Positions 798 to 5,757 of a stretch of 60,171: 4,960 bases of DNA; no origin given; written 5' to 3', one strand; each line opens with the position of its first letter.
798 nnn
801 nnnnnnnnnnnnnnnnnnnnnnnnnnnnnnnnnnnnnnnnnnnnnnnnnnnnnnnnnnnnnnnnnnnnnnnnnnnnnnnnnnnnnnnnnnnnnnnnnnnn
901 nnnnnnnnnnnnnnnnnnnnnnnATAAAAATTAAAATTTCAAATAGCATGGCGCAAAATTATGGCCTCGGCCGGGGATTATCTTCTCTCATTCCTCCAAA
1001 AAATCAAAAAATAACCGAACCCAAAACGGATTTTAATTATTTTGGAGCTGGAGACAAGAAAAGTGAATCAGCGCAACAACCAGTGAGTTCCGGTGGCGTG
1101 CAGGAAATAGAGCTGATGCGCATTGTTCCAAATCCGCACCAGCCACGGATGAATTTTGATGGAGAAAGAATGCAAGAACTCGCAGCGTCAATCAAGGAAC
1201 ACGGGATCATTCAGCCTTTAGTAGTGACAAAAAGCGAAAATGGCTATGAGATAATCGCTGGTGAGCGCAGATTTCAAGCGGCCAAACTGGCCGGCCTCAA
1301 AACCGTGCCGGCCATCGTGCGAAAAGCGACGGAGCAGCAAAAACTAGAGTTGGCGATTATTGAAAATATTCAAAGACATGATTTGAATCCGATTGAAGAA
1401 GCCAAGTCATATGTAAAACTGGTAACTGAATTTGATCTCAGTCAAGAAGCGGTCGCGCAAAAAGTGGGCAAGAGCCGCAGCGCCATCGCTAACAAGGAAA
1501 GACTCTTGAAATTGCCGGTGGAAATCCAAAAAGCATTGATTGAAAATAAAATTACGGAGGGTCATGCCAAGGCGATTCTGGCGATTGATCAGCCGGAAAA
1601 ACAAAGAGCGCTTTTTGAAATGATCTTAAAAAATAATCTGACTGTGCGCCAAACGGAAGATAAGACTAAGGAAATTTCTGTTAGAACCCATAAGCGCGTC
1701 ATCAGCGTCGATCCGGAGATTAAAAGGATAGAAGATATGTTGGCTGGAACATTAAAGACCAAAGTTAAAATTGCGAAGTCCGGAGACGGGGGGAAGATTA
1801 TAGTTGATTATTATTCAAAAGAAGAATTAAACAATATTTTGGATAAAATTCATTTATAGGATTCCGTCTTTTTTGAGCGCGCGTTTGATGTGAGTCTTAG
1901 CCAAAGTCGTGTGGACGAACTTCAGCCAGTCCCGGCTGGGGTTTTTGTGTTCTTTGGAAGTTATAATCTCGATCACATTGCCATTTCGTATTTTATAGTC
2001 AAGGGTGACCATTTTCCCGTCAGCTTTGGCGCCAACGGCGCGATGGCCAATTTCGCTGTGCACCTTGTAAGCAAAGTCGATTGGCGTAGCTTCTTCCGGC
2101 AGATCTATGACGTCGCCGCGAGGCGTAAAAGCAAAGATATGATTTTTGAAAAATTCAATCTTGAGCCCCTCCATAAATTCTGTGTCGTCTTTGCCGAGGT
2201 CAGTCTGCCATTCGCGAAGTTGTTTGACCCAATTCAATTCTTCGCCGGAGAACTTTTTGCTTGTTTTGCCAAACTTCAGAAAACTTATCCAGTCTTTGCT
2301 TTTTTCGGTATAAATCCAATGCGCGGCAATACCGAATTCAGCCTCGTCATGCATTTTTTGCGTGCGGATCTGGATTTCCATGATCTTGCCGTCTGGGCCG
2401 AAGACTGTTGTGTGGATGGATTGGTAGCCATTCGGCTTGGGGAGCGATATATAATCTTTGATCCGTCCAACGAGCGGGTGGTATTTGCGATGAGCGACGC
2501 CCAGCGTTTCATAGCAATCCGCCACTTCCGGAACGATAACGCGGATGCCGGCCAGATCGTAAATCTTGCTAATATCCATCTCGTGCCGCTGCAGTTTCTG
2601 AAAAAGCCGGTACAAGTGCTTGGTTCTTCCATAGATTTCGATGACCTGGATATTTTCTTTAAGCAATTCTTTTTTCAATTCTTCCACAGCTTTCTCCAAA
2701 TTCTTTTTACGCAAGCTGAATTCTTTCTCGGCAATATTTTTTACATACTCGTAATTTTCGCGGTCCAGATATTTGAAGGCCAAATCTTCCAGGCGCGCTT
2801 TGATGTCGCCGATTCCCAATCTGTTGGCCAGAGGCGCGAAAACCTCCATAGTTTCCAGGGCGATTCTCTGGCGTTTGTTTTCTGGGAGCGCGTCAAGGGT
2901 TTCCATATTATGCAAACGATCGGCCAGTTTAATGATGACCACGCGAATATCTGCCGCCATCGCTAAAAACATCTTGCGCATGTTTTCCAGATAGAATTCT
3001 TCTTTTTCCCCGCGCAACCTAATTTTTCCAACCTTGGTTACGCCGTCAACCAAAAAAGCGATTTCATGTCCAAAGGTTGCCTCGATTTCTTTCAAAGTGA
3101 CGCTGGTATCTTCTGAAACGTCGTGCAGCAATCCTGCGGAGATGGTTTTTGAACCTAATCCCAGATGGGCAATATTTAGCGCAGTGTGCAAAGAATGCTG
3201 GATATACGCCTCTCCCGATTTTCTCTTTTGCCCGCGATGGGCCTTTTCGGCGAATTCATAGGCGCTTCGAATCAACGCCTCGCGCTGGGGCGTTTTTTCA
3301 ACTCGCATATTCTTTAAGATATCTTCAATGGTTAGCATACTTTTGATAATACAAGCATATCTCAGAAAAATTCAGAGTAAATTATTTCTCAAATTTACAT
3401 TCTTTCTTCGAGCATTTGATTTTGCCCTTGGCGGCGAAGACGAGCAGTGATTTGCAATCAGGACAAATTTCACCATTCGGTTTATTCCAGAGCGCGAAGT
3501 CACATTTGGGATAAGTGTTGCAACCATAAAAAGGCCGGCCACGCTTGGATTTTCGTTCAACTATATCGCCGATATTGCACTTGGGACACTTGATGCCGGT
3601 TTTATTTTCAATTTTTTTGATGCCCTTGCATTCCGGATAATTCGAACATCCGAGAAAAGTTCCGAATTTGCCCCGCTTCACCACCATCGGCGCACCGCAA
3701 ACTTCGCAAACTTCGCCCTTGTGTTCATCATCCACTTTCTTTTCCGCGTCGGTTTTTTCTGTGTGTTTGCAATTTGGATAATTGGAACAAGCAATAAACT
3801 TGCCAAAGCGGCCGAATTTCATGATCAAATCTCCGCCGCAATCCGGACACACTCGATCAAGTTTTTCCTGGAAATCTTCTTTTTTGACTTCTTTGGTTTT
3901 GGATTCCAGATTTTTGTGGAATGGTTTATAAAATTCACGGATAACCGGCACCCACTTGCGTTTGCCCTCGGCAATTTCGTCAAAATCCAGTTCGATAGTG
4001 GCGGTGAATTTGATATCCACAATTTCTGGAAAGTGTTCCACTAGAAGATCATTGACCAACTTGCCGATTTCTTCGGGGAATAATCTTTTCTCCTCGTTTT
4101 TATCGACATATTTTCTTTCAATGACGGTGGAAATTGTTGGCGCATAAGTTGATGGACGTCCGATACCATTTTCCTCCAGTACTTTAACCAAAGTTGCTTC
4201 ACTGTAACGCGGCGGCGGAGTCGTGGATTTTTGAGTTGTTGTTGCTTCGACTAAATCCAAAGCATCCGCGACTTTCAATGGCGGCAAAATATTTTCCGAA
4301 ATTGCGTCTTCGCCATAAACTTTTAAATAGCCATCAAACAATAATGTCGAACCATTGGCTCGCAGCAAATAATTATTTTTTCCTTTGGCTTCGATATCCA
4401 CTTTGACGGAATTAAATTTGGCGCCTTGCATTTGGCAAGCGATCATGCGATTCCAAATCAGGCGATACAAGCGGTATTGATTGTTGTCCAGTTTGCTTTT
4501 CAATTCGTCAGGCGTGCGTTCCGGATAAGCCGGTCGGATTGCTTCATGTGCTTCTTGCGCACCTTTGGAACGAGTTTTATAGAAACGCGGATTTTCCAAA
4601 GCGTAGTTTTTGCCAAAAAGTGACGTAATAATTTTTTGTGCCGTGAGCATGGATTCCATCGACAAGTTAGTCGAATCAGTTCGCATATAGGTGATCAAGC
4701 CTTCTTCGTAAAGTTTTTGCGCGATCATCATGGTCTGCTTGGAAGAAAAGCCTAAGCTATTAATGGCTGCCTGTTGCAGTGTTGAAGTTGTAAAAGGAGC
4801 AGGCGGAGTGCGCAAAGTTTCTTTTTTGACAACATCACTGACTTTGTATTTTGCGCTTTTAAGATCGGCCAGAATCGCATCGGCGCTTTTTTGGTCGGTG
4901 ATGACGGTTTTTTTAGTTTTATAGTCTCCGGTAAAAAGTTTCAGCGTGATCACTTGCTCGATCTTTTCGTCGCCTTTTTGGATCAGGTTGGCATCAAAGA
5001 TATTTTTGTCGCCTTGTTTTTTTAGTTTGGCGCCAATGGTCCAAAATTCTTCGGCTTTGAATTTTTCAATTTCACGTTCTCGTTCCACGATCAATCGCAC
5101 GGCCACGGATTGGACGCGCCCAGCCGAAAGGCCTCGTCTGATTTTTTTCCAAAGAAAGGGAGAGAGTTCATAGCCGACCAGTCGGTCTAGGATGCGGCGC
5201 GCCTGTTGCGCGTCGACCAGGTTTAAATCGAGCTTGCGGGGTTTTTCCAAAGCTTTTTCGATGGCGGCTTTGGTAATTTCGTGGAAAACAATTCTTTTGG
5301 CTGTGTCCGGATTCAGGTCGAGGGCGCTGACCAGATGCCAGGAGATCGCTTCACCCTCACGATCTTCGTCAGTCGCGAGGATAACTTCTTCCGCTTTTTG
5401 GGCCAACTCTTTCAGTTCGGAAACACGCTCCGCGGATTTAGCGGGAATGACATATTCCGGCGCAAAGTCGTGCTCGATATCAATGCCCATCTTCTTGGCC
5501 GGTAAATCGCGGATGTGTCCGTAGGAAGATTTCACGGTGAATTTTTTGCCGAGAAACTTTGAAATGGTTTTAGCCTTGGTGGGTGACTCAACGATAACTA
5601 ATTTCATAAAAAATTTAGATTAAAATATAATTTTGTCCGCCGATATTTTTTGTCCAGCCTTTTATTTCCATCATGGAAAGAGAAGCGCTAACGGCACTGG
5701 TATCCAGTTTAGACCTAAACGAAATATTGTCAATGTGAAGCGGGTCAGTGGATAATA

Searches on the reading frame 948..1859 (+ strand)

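Call 77: search_protein_families(library=pfam, proteins=[window:948-1859:+], max_evalue=0.0001)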
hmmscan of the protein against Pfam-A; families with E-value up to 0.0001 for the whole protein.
window:948-1859:+ (303 aa): 3 families
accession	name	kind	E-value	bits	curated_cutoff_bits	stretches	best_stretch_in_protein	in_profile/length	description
PF17762.8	HTH_ParB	-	6.4e-36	123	22.6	1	145-243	2-100/102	ParB HTH domain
PF02195.25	ParB_N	-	3.7e-34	117.1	26.3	1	51-142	3-95/95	ParB N-terminal domain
PF23552.2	ParB_C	-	3.3e-10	39.7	23.8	1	255-301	2-49/50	ParB dimerisation domain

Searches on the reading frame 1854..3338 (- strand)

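Call 34: search_protein_families(library=pfam, proteins=[window:1854-3338:-], max_evalue=0.00001)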
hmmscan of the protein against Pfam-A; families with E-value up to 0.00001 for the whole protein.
window:1854-3338:- (494 aa): 4 families
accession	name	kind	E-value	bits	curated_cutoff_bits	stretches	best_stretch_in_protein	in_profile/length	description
PF13328.12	HD_4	-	8.8e-50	168.9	27.2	1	26-176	1-155/156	HD domain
PF04607.23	RelA_SpoT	-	1.8e-38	131.7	27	1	237-347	1-112/113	Region found in RelA / SpoT proteins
PF02824.27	TGS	-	6.5e-21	74.6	22.2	1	401-460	1-60/60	TGS domain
PF01966.28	HD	-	1e-09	39.1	22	1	45-145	1-116/116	HD domain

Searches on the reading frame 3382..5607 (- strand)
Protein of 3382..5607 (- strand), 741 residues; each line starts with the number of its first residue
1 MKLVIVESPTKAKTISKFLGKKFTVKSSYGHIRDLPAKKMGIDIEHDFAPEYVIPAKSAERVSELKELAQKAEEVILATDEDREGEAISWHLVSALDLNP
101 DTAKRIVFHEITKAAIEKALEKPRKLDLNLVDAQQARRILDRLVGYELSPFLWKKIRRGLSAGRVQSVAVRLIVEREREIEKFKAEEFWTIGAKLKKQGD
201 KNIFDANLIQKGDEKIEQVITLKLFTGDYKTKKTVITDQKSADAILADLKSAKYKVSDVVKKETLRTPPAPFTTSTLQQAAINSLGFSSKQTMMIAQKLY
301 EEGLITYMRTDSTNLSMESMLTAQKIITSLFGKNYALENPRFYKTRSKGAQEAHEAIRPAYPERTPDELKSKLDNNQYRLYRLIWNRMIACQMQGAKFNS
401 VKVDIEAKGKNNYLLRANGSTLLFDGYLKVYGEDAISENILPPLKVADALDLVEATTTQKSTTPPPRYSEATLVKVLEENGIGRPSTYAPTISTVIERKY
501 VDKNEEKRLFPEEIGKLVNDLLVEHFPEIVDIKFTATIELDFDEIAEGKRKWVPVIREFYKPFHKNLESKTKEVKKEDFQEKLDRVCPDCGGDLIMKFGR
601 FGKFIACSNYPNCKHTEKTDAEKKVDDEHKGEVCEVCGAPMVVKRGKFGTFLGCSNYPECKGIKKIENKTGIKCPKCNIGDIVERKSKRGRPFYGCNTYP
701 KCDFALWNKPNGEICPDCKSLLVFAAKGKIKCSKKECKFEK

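Call 34: search_protein_families(library=pfam, proteins=[window:3382-5607:-], max_evalue=0.00001)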
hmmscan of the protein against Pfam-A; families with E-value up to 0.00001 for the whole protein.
window:3382-5607:- (741 aa): 3 families
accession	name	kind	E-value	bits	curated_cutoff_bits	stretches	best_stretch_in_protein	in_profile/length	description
PF01131.25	Topoisom_bac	-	1.5e-125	419.8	35.1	1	126-556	2-410/411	DNA topoisomerase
PF01396.24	Zn_ribbon_Top1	-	3.6e-44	148.7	32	3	585-620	2-37/39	Topoisomerase DNA binding C4 zinc finger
PF01751.28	Toprim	-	1.4e-22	80.1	23.1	1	2-111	1-96/96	Toprim domain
